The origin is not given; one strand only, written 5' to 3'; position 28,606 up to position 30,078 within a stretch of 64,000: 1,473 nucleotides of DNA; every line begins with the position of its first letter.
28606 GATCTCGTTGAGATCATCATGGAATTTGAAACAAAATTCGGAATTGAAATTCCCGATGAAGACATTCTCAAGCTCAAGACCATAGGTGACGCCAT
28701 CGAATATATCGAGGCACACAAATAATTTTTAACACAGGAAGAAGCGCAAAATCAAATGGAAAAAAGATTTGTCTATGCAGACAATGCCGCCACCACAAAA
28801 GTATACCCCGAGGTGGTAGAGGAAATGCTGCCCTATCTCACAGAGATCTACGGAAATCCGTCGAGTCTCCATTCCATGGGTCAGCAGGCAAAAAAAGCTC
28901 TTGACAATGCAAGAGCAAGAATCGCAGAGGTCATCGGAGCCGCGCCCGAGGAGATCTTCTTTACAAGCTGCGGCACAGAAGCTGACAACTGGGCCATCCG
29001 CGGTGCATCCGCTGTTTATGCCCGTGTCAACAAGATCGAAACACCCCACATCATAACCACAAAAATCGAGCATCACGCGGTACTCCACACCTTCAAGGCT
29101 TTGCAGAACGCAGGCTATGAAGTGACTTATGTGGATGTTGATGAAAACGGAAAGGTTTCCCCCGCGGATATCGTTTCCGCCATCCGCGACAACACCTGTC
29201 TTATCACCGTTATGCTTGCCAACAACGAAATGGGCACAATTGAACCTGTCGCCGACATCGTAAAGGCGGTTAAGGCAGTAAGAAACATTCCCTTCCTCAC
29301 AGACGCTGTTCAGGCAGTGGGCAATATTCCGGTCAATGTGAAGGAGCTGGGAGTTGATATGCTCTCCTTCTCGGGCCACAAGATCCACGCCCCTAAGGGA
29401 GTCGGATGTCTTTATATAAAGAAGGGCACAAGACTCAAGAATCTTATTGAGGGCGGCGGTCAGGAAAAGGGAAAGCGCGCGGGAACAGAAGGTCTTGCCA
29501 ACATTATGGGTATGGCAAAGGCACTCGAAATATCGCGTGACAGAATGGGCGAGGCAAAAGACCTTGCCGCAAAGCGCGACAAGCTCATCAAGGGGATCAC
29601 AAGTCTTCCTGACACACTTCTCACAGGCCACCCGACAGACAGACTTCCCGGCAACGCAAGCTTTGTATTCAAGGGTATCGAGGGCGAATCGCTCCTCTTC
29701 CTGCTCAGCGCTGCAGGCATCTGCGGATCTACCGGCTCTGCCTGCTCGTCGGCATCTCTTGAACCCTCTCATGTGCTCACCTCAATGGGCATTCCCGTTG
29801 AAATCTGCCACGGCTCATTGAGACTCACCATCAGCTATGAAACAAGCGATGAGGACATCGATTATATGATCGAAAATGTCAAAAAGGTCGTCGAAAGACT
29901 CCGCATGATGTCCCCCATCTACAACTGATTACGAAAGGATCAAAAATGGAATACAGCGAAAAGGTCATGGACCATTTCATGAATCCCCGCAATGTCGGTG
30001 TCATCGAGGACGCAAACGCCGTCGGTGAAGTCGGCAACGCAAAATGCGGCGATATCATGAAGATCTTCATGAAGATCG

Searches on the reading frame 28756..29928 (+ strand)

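Call 10: search_protein_families(library=pfam, proteins=[window:28756-29928:+], max_evalue=0.001)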
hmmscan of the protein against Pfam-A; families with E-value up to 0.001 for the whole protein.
window:28756-29928:+ (390 aa): 3 families
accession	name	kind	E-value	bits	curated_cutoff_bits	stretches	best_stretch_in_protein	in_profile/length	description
PF00266.25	Aminotran_5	-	1.8e-80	271.1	21.5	1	6-370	1-370/371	Aminotransferase class-V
PF01212.27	Beta_elim_lyase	-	4.9e-06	26.5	27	1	52-219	37-209/288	Beta-eliminating lyase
PF01041.23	DegT_DnrJ_EryC1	-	4.3e-05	23.3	19.8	1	97-194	65-156/360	DegT/DnrJ/EryC1/StrS aminotransferase family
